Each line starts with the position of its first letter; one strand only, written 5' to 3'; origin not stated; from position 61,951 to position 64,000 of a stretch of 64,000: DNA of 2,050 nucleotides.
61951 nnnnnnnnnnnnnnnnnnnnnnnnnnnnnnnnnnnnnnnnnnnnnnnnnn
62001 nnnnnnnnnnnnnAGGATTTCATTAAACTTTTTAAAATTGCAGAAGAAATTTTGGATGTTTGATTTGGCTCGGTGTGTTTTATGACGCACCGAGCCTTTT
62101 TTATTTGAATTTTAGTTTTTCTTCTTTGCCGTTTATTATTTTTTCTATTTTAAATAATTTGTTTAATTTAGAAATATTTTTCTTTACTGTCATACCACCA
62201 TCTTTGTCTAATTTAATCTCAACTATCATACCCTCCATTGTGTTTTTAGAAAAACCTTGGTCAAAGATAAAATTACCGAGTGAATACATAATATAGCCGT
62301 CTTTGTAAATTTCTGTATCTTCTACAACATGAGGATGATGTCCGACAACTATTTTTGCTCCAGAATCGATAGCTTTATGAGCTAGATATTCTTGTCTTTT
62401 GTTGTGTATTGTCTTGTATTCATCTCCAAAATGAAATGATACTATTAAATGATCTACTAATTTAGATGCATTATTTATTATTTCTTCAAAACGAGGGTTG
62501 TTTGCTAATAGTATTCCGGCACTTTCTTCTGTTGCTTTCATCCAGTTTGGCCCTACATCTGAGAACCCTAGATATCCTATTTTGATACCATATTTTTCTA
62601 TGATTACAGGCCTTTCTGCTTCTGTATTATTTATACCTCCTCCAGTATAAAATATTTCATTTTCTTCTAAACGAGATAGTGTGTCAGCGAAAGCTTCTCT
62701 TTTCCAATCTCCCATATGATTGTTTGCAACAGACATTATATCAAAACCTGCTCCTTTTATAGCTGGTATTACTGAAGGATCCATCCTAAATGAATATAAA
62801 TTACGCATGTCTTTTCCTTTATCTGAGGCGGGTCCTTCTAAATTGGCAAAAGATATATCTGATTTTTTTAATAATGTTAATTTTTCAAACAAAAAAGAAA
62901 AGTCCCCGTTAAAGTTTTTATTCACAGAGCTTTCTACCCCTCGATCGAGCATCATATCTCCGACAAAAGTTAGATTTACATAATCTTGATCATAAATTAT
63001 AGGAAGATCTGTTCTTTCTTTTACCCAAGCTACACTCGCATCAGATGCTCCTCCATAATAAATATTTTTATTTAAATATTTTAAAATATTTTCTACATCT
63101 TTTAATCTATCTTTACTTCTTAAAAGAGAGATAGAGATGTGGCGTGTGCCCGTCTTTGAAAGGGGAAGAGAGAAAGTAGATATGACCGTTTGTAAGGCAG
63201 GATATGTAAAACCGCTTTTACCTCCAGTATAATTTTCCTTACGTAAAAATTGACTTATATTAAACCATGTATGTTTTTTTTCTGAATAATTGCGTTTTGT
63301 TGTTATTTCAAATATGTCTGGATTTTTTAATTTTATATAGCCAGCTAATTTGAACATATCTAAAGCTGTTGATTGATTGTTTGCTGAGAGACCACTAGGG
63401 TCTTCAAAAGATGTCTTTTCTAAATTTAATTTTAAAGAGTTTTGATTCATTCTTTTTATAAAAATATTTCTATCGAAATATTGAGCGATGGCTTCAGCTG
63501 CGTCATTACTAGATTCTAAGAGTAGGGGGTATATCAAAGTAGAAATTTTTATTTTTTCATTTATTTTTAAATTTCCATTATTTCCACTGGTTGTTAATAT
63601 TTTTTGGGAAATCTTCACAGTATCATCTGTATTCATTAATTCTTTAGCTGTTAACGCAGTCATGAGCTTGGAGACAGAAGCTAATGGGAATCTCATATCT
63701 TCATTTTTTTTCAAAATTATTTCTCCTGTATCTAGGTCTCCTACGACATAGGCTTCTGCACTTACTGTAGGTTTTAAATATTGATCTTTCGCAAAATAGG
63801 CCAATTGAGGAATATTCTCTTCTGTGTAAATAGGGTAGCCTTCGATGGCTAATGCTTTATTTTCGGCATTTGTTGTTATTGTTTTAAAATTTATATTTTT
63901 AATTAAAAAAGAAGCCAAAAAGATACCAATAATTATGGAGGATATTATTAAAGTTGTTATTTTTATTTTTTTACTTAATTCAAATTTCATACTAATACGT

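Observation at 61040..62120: About 1-kb cassette flanked by 56-bp direct repeats (a duplicated convergent terminator) carrying an orphan cas2-like gene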

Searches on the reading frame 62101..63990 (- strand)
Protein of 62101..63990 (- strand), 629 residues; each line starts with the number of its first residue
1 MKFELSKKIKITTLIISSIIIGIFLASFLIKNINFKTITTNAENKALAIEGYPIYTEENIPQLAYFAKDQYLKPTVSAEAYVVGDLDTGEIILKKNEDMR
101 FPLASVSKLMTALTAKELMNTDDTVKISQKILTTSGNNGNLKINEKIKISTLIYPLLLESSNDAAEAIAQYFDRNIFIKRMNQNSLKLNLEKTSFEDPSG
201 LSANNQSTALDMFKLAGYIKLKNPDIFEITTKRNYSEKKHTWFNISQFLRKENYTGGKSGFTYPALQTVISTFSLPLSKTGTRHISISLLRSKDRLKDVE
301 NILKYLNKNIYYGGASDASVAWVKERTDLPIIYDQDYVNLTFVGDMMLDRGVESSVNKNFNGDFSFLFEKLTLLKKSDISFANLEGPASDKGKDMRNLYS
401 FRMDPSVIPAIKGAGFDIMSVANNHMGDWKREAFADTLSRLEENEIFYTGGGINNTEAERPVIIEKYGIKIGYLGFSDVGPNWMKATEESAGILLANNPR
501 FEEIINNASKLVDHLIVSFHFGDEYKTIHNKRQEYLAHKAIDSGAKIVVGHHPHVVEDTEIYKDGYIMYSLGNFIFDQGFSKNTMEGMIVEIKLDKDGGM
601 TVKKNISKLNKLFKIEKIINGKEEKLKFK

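Call 4: search_protein_families(library=pfam, proteins=[window:62101-63990:-], max_evalue=1)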
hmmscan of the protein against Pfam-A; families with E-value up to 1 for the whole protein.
window:62101-63990:- (629 aa): 5 families
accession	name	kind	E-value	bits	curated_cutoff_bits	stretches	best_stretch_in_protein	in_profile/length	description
PF09587.15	PGA_cap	-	3.7e-69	233.5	27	1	340-578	2-255/255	Bacterial capsule synthesis protein PGA_cap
PF00768.25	Peptidase_S11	-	1e-34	120.5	27.6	1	73-272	7-222/239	D-alanyl-D-alanine carboxypeptidase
PF13354.11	Beta-lactamase2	-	9.2e-07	28.9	22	1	82-215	3-142/214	Beta-lactamase enzyme family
PF02113.21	Peptidase_S13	-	5.4e-06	25.8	22.8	1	78-133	18-71/444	D-Ala-D-Ala carboxypeptidase 3 (S13) family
PF00144.29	Beta-lactamase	-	0.0036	17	27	1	78-119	30-68/329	Beta-lactamase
